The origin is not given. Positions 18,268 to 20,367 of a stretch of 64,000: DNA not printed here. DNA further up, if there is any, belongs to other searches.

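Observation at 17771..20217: ClpB-D2-like AAA_2 protein with dead Walker motifs, possibly with an extra in-frame 3' exon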

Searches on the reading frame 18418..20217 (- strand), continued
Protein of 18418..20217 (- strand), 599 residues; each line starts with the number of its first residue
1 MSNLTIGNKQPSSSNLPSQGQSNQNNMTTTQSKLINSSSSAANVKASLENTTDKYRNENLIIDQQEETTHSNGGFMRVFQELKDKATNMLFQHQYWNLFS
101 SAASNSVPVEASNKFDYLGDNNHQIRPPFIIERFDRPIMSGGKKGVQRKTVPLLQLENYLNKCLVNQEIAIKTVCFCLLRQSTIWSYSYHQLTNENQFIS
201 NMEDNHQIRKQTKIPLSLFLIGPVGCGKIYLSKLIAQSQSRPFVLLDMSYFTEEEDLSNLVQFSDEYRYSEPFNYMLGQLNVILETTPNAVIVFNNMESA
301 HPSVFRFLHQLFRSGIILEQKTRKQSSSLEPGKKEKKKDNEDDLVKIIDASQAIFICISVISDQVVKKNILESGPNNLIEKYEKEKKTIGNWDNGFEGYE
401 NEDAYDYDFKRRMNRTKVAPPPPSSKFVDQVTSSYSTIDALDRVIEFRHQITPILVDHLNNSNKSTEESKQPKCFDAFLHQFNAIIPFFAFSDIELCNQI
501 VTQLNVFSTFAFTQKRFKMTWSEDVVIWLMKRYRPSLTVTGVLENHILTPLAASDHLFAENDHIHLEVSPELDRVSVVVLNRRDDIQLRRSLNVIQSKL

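Call 35: search_protein_families(library=pfam, alignment_id=A2, max_evalue=0.1)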
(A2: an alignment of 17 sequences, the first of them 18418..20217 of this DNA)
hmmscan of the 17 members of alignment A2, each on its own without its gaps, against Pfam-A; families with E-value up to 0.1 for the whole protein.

A. member 1, window:18418-20217:- (599 aa): 5 families
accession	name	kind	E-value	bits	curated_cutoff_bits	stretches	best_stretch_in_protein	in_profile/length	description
PF07724.20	AAA_2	-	3.8e-09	37.2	27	1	217-364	5-128/166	AAA domain (Cdc48 subfamily)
PF07728.20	AAA_5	-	6.1e-07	30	22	1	218-327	2-105/139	AAA domain (dynein-related subfamily)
PF13401.12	AAA_22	-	0.00031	21.5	27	1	217-313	7-109/130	AAA domain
PF00004.35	AAA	-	0.0029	18.5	21.2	1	219-282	2-38/131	ATPase family associated with various cellular activities (AAA)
PF14532.12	Sigma54_activ_2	-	0.0087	16.7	25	1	207-253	13-59/138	Sigma-54 interaction domain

B. families by the number of members that match (of 17 scanned): 16 families
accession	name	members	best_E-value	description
PF07724.20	AAA_2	12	7e-11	AAA domain (Cdc48 subfamily)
PF00004.35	AAA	10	0.00029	ATPase family associated with various cellular activities (AAA)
PF07728.20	AAA_5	7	6.1e-07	AAA domain (dynein-related subfamily)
PF14532.12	Sigma54_activ_2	4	0.0087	Sigma-54 interaction domain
PF13401.12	AAA_22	3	0.00031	AAA domain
PF10431.15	ClpB_D2-small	3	0.0052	C-terminal, D2-small domain, of ClpB protein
PF06309.17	Torsin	2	0.00061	Torsin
PF06289.16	FlbD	1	0.0027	Flagellar and Swarming motility proteins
PF13173.12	AAA_14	1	0.0056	AAA domain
PF00955.27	HCO3_cotransp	1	0.007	HCO3- transporter integral membrane domain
PF00625.27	Guanylate_kin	1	0.0092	Guanylate kinase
PF01695.23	IstB_IS21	1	0.014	IstB-like ATP binding protein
PF04675.19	DNA_ligase_A_N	1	0.032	DNA ligase N terminus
PF00726.22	IL10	1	0.036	Interleukin 10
PF06992.16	Phage_lambda_P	1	0.069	Replication protein P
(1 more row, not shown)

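Call 36: predict_structure(alignment_id=A2)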
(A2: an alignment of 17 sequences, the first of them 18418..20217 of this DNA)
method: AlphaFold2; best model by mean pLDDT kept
length: 599 residues; sequences in the alignment: 17
mean_pLDDT: 65.2   pTM: 0.52
mean pLDDT of the five models: 65.2, 64.8, 64.7, 63.0, 60.2
residues with pLDDT >= 90: 102; 70-90: 191; 50-70: 110; < 50: 196
segments of 3 or more residues with pLDDT < 50: 1-75, 88-126, 189-203, 205-209, 271-275, 374-380, 393-437
pLDDT, mean of each block of 10 residues (from residue 1): 30 33 30 32 32 30 31 51 59 37 31 31 53 77 72 87 81 87 57 46 47 85 88 93 93 85 61 61 91 95 91 86 55 51 74 95 75 49 57 43 41 42 37 45 75 90 63 87 86 68 88 89 85 75 85 85 89 85 61 72
secondary structure, 60 per line:
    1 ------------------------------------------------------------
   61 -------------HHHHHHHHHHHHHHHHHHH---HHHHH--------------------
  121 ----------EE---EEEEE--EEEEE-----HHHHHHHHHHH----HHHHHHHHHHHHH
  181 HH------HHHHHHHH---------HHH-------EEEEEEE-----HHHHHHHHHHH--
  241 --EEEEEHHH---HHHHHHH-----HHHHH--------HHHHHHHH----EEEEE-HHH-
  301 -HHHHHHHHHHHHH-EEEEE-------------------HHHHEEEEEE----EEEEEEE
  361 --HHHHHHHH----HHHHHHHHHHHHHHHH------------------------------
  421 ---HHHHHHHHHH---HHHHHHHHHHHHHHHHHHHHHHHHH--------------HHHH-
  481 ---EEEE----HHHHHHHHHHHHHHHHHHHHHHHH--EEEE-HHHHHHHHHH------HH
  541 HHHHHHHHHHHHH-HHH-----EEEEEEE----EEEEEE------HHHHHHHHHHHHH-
elements in order: H74-92 H96-100 E136-140 E143-147 H153-163 H168-182 H189-196 E216-222 H228-238 E243-247 H254-260 H266-270 H279-286 E291-295 H302-314 E316-320 H340-343 E344-349 E354-360 H363-370 H375-390 H424-433 H437-461 H476-479 E484-487 H492-515 E518-521 H523-532 H539-553 E563-569 E574-579 H586-598

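Call 38: fold_search(model_id=the predicted structure, library=pdb)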
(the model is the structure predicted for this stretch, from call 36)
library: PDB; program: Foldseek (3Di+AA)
matches with E <= 10: 1628; with E <= 0.001: 393
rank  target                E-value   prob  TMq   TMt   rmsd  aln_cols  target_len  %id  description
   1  7xbk_B                9.0e-19  1.00  0.32  0.51  13.9       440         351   20  Structure and mechanism of a mitochondrial AAA+ disaggregase CLPB (released 2023-01-25)
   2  7xbk_D                2.7e-18  1.00  0.31  0.51  13.4       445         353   20  Structure and mechanism of a mitochondrial AAA+ disaggregase CLPB (released 2023-01-25)
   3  7xbk_I                6.9e-18  1.00  0.32  0.52  13.0       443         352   19  Structure and mechanism of a mitochondrial AAA+ disaggregase CLPB (released 2023-01-25)
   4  7xbk_C                1.2e-17  1.00  0.32  0.52  13.3       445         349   20  Structure and mechanism of a mitochondrial AAA+ disaggregase CLPB (released 2023-01-25)
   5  8zrs_L                1.4e-17  1.00  0.28  0.55  12.1       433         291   18  Crystal structure of Skd3, AAA+ only (released 2025-06-11)
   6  8zrs_D                1.7e-17  1.00  0.30  0.57  11.6       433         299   20  Crystal structure of Skd3, AAA+ only (released 2025-06-11)
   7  8zrs_B                2.2e-17  1.00  0.30  0.57  11.7       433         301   19  Crystal structure of Skd3, AAA+ only (released 2025-06-11)
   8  7xbk_E                2.6e-17  1.00  0.33  0.54  13.3       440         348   20  Structure and mechanism of a mitochondrial AAA+ disaggregase CLPB (released 2023-01-25)
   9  7tts_E                2.8e-17  1.00  0.32  0.41  11.3       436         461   20  Skd3, hexamer, filtered (released 2022-09-28)
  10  7xbk_F                2.8e-17  1.00  0.31  0.52  14.1       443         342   20  Structure and mechanism of a mitochondrial AAA+ disaggregase CLPB (released 2023-01-25)
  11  7us2_A                3.1e-17  1.00  0.33  0.54  11.2       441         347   19  PARL-cleaved Skd3 (human ClpB) E455Q Nucleotide Binding Domain hexamer bound to ATPgammaS, open conformation (released 2023-04-26)
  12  7ttr_E                3.3e-17  1.00  0.32  0.54  11.3       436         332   20  Skd3_ATPyS_FITC-casein Hexamer, AAA+ only (released 2022-09-28)
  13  7ttr_C                3.5e-17  1.00  0.33  0.56  10.2       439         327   19  Skd3_ATPyS_FITC-casein Hexamer, AAA+ only (released 2022-09-28)
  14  7tts_C                3.5e-17  1.00  0.33  0.42  10.2       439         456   19  Skd3, hexamer, filtered (released 2022-09-28)
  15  8zrs_F                8.6e-17  1.00  0.29  0.57  11.7       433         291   20  Crystal structure of Skd3, AAA+ only (released 2025-06-11)
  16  7xbk_G                1.2e-16  1.00  0.31  0.53  12.9       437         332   19  Structure and mechanism of a mitochondrial AAA+ disaggregase CLPB (released 2023-01-25)
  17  7xbk_A                1.4e-16  1.00  0.31  0.48  14.1       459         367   19  Structure and mechanism of a mitochondrial AAA+ disaggregase CLPB (released 2023-01-25)
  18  7xbk_H                2.5e-16  1.00  0.30  0.49  10.8       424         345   19  Structure and mechanism of a mitochondrial AAA+ disaggregase CLPB (released 2023-01-25)
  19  8zrs_C                3.6e-16  1.00  0.30  0.56  11.9       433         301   19  Crystal structure of Skd3, AAA+ only (released 2025-06-11)
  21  8zrs_I                6.6e-16  1.00  0.29  0.56  12.0       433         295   19  Crystal structure of Skd3, AAA+ only (released 2025-06-11)
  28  8zrs_J                2.3e-15  1.00  0.30  0.57  11.2       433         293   19  Crystal structure of Skd3, AAA+ only (released 2025-06-11)
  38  8zrs_E                2.0e-14  1.00  0.28  0.56  12.5       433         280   18  Crystal structure of Skd3, AAA+ only (released 2025-06-11)
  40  8zrs_H                2.4e-14  1.00  0.30  0.58  10.0       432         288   18  Crystal structure of Skd3, AAA+ only (released 2025-06-11)
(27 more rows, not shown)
